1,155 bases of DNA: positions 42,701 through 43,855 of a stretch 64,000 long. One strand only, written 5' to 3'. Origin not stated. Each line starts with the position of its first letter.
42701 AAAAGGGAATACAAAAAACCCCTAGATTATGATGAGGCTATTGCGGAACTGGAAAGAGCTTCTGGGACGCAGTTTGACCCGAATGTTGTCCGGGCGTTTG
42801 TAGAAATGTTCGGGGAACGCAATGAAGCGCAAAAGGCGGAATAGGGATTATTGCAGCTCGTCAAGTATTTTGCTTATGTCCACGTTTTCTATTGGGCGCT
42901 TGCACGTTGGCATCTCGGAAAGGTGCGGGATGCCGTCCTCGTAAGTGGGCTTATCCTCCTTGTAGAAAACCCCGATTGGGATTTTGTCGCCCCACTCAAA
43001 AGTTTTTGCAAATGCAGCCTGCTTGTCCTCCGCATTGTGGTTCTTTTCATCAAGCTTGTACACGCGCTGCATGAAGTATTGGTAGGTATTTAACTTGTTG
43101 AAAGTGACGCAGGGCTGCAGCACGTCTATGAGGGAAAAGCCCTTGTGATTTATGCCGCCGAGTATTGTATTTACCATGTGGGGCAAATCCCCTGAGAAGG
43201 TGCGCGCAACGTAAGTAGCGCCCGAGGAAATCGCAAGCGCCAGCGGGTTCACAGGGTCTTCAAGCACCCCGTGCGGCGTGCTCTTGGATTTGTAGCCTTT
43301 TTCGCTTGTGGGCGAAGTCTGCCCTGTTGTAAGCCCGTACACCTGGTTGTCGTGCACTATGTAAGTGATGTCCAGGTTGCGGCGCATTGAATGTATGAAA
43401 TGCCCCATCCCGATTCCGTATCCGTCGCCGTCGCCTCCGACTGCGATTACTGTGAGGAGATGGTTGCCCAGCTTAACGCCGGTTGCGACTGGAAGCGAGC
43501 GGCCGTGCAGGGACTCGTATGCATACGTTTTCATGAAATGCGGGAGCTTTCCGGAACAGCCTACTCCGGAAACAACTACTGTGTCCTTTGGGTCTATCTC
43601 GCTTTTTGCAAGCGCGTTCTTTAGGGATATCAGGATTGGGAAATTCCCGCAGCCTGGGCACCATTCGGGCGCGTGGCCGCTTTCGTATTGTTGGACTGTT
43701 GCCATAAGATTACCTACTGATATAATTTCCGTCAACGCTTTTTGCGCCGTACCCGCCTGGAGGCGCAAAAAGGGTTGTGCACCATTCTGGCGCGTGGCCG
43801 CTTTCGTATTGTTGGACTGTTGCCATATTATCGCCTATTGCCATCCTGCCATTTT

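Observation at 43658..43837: korB start region duplicated around a 73-nt insert, creating a uORF that stops 4 nt before a regenerated korB start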

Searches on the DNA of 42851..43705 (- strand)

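Call 52: search_rna_families(sources=[L019, L021, L039, L046, L049, L054, L055, L067, L037, L045, L051, L063, L065, L056, L018, L068, L069], threshold=evalue, max_evalue=1, show_alignments=2)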
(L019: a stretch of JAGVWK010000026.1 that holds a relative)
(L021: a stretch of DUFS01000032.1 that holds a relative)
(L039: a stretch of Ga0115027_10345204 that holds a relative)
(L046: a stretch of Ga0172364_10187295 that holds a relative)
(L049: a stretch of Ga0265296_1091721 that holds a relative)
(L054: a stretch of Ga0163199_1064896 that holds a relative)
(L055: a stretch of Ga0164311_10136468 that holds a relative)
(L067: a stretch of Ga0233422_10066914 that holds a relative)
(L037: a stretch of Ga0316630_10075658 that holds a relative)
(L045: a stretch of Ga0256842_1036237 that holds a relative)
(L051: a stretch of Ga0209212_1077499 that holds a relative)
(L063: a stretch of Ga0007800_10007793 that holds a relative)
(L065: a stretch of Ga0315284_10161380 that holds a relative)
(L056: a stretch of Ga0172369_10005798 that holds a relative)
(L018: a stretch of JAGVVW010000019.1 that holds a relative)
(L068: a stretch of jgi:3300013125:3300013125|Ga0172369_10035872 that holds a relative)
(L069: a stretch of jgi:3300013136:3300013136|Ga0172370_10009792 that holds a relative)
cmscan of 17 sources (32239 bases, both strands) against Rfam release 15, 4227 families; matches with E-value up to 1: 10.
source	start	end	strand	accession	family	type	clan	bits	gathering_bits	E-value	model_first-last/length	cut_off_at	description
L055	308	632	+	RF00373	RNaseP_arch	Gene; ribozyme;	CL00002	94.2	84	3.3e-25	1-288/288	no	Archaeal RNase P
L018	1553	1926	+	RF01857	Archaea_SRP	Gene;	CL00003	82.2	96.5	4.4e-17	1-317/317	no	Archaeal signal recognition particle RNA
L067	1093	1208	-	RF00001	5S_rRNA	Gene; rRNA;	CL00113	80.1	38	1.1e-15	1-120/120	no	5S ribosomal RNA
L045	301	372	+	RF00005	tRNA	Gene; tRNA;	CL00001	63.9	29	7.7e-12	1-71/71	no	tRNA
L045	1181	1264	+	RF00005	tRNA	Gene; tRNA;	CL00001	55.7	29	1.4e-09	1-71/71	no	tRNA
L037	2058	2164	-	RF00005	tRNA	Gene; tRNA;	CL00001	52.2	29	1.3e-08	1-71/71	no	tRNA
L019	555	710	+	RF00005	tRNA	Gene; tRNA;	CL00001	42.7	29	5e-06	1-71/71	no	tRNA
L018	2367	2408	+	RF04353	Plastid-psbN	Cis-reg;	-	31.4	50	0.085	1-61/61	no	Plastid-psbN 5UTR RNA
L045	1200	1289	+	RF02435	SpF41_sRNA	Gene; sRNA;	-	29.5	52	0.73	1-105/105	no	Streptococcus sRNA SpF41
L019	344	401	+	RF00005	tRNA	Gene; tRNA;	CL00001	23.9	29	0.78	1-71/71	no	tRNA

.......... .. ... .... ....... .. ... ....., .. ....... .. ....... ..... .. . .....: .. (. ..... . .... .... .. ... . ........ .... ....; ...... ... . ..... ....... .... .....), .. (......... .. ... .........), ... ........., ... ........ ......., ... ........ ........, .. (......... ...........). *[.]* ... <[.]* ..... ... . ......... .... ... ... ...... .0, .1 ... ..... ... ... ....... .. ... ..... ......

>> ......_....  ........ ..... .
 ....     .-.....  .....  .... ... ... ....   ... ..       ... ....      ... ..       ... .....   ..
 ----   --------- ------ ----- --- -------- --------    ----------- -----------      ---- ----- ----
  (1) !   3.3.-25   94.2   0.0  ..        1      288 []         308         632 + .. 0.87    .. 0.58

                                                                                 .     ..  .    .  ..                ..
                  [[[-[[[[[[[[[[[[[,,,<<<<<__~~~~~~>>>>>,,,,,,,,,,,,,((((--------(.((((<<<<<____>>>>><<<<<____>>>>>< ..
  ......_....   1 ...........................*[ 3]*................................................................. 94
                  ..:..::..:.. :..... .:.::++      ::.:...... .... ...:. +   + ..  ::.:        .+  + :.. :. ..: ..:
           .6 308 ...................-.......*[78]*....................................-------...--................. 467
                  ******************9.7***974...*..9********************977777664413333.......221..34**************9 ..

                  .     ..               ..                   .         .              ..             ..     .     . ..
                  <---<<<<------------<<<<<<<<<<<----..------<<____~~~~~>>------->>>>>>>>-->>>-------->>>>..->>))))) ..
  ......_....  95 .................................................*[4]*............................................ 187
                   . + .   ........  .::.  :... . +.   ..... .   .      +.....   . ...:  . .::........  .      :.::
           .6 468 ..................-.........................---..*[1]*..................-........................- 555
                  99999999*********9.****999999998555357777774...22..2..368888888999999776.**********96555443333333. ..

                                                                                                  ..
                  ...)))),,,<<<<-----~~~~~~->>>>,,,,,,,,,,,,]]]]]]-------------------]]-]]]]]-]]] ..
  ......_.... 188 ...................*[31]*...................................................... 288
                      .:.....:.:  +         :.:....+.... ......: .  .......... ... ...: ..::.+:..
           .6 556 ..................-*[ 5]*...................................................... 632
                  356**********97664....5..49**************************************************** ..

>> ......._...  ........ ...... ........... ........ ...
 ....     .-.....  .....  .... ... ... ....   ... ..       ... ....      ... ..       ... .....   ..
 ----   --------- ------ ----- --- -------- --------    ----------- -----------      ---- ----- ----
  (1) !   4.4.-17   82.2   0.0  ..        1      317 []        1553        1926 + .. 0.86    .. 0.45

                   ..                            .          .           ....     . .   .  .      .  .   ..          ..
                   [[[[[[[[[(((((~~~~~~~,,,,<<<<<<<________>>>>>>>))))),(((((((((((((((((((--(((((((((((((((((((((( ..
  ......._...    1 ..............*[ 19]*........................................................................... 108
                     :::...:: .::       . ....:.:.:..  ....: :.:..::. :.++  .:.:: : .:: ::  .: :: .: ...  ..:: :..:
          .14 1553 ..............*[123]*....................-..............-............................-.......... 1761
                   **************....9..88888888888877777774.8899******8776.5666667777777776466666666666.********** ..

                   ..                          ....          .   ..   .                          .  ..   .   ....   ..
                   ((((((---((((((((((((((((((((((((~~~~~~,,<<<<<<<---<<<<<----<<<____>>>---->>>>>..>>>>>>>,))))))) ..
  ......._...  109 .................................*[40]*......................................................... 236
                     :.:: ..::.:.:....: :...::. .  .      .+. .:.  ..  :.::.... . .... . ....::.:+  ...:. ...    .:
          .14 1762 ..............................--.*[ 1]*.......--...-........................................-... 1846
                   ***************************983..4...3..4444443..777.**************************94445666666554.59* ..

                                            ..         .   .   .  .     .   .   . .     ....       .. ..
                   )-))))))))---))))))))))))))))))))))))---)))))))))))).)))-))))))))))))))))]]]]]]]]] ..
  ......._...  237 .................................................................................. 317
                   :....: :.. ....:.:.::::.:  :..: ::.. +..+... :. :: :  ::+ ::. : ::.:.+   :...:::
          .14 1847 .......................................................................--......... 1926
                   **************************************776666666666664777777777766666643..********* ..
